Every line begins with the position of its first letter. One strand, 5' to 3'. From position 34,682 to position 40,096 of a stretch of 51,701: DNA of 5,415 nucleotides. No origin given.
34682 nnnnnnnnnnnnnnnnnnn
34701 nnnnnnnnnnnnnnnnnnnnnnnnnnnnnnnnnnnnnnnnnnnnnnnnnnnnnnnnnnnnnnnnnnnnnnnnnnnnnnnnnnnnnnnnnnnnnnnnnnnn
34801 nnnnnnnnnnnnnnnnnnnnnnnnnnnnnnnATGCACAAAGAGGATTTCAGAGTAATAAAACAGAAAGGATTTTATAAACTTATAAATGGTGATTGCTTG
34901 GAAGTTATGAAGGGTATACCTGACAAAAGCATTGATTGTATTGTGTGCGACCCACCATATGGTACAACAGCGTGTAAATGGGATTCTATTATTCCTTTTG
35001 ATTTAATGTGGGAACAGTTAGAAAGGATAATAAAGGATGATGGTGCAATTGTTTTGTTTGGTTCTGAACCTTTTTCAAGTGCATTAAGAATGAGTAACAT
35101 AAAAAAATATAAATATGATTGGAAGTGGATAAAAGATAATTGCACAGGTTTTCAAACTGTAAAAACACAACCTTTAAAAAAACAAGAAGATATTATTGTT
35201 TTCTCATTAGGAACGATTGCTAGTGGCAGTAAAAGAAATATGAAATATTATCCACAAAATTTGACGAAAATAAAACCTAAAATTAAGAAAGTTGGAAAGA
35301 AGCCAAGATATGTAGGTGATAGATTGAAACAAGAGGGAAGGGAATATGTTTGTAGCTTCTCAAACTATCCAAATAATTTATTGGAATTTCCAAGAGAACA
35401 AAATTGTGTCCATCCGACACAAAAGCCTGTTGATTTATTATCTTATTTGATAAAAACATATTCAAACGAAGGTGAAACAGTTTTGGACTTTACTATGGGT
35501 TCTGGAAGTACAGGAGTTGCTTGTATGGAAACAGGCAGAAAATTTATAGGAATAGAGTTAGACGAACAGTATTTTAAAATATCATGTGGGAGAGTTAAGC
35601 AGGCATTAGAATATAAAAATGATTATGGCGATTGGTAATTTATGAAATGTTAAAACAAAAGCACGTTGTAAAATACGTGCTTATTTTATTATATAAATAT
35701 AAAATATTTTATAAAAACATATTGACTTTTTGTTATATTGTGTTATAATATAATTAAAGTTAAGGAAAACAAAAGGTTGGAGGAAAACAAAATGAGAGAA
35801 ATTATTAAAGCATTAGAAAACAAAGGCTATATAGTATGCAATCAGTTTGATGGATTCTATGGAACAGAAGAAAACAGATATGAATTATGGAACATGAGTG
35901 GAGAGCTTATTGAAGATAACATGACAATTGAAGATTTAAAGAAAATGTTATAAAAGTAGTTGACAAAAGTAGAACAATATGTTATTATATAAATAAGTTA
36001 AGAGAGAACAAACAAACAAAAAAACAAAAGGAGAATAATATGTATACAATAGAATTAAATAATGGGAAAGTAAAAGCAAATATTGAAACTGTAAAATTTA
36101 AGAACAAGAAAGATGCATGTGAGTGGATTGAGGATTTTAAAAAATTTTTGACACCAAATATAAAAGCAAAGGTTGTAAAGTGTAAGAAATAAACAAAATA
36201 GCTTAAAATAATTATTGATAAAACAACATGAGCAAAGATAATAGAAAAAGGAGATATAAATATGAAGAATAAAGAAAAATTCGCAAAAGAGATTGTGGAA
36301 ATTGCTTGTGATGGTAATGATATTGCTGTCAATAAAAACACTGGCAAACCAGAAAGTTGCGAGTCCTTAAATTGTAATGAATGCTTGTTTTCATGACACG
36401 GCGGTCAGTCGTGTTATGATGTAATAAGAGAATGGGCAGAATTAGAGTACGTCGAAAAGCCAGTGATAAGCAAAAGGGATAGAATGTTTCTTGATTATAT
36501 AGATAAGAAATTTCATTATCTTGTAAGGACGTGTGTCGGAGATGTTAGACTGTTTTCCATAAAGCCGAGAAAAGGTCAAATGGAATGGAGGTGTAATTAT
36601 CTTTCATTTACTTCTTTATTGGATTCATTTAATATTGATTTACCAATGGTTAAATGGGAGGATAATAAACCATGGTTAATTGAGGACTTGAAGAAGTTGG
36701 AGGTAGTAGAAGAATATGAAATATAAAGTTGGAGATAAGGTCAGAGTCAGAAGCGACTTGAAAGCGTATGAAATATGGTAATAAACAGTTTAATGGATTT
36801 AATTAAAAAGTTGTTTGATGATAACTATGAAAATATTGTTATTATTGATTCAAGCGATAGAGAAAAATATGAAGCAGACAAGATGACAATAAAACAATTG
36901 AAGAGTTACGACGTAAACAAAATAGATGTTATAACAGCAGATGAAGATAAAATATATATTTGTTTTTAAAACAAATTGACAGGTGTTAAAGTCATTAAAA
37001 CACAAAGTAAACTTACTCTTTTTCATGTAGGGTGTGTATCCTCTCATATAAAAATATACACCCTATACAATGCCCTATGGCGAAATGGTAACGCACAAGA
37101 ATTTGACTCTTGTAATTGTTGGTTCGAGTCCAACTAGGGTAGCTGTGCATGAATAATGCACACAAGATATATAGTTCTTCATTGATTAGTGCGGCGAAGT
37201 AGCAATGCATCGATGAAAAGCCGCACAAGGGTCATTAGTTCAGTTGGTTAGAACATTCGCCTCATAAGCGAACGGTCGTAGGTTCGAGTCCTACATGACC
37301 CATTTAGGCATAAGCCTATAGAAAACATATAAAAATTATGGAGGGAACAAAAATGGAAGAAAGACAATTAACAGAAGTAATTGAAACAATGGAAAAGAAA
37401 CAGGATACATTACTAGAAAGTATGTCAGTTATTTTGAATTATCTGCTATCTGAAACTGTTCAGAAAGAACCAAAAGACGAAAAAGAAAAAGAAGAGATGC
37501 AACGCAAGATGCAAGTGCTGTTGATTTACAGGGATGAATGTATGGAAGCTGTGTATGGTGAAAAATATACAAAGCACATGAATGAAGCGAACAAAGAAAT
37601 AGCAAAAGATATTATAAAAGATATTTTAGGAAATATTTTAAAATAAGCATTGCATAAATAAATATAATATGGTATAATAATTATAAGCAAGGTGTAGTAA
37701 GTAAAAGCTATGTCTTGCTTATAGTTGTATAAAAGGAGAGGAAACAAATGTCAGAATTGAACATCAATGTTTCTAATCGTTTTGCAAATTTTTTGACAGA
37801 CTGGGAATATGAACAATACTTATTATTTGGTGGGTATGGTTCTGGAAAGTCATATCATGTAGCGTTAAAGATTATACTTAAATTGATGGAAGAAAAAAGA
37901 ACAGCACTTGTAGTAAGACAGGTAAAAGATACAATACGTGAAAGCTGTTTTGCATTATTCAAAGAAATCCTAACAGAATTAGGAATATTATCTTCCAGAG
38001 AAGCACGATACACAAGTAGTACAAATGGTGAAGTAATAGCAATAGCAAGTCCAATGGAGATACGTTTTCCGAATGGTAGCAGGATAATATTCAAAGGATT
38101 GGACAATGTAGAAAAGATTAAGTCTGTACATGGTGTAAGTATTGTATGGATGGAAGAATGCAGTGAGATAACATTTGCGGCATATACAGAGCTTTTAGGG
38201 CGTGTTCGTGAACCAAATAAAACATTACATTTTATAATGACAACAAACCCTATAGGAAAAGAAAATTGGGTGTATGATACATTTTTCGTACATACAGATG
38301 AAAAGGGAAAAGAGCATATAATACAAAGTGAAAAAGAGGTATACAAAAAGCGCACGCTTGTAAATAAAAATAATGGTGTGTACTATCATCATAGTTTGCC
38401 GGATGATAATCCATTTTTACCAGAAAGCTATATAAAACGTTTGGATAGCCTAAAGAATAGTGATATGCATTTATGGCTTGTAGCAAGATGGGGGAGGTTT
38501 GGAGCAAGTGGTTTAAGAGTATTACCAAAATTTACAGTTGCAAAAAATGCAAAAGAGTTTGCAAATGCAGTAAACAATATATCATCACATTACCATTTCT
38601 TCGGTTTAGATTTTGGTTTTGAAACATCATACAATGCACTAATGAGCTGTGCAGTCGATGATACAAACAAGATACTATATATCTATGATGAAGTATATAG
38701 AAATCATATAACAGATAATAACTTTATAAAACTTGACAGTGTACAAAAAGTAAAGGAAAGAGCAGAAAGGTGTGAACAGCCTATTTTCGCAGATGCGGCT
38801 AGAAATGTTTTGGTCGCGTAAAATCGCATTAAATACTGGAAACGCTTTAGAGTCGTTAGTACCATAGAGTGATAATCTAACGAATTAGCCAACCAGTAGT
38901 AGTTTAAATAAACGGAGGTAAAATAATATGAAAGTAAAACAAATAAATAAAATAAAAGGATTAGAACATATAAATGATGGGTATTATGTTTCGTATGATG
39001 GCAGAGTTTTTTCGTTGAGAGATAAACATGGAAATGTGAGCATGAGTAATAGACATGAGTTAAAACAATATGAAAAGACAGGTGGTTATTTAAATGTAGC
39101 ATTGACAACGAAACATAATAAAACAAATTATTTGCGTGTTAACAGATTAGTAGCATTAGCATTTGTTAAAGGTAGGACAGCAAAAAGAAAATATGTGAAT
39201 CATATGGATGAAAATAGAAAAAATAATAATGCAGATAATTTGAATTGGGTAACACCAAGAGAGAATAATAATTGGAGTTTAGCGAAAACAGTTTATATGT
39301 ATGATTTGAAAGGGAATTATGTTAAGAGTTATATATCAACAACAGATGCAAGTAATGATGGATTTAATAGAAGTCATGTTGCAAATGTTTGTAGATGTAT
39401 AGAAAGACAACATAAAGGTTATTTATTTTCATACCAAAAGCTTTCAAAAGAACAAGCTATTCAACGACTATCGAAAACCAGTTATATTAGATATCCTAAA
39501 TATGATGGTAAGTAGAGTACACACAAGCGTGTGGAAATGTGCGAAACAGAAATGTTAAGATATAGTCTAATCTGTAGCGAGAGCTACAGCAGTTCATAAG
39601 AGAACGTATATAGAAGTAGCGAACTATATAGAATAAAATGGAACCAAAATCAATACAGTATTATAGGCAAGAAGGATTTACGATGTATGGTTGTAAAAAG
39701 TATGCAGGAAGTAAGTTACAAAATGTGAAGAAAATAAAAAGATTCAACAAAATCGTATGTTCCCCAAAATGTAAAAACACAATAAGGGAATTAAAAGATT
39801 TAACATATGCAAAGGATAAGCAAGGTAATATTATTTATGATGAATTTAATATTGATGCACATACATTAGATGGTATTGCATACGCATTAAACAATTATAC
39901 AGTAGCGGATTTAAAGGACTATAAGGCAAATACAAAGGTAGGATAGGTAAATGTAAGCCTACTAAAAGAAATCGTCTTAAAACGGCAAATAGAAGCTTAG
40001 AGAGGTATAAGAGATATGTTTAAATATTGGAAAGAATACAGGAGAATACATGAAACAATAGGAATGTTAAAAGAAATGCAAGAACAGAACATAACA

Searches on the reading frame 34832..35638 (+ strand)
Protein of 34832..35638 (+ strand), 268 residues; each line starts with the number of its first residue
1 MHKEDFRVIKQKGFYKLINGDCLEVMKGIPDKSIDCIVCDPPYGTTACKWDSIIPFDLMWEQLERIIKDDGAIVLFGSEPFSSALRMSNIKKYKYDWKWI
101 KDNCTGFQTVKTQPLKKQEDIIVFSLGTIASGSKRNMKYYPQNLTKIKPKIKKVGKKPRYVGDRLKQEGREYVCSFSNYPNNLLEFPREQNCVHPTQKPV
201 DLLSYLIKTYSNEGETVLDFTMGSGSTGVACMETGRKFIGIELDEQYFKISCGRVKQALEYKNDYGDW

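Call 16: search_protein_families(library=pfam, proteins=[window:34832-35638:+], max_evalue=0.01)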
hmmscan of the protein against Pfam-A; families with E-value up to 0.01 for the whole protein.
window:34832-35638:+ (268 aa): 2 families
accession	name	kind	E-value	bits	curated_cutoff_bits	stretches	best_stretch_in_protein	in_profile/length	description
PF01555.25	N6_N4_Mtase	-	3.7e-30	106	26.7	1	34-251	1-219/221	DNA methylase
PF01170.24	UPF0020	-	0.00079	19.6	22.3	1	30-97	118-188/197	RMKL-like, methyltransferase domain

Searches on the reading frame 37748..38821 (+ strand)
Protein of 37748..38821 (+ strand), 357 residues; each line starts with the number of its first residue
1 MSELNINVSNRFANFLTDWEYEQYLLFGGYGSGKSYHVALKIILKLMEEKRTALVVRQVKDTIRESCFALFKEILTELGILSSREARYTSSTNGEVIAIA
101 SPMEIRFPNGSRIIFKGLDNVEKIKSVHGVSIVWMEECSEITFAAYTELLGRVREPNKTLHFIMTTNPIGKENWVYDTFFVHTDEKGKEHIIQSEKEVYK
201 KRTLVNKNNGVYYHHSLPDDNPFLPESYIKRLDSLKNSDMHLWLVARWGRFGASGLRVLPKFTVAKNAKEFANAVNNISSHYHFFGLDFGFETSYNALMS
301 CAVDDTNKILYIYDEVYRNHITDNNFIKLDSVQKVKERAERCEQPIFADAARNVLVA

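Call 16: search_protein_families(library=pfam, proteins=[window:37748-38821:+], max_evalue=0.01)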
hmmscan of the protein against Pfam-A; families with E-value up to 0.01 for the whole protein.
window:37748-38821:+ (357 aa): 3 families
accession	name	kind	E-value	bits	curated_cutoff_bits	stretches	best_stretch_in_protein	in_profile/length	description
PF04466.19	Terminase_3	-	1.4e-56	191.7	23.2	1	25-249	6-200/201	Phage terminase large subunit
PF03237.21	Terminase_6N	-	5.3e-11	43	22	1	27-232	3-183/215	Terminase large subunit, T4likevirus-type, N-terminal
PF17288.8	Terminase_3C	-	2.1e-06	28.6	26.7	1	288-326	1-41/155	Terminase RNAseH like domain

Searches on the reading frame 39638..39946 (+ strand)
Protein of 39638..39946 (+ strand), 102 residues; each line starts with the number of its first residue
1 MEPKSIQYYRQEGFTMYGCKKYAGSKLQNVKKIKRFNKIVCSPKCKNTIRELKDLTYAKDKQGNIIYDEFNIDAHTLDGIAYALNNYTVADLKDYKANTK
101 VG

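Call 16: search_protein_families(library=pfam, proteins=[window:39638-39946:+], max_evalue=0.01)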
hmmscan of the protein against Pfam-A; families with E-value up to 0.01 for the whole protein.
window:39638-39946:+ (102 aa): 1 family
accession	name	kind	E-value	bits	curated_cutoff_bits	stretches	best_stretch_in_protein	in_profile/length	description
PF17288.8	Terminase_3C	-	3.4e-22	79.9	26.7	1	2-85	61-154/155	Terminase RNAseH like domain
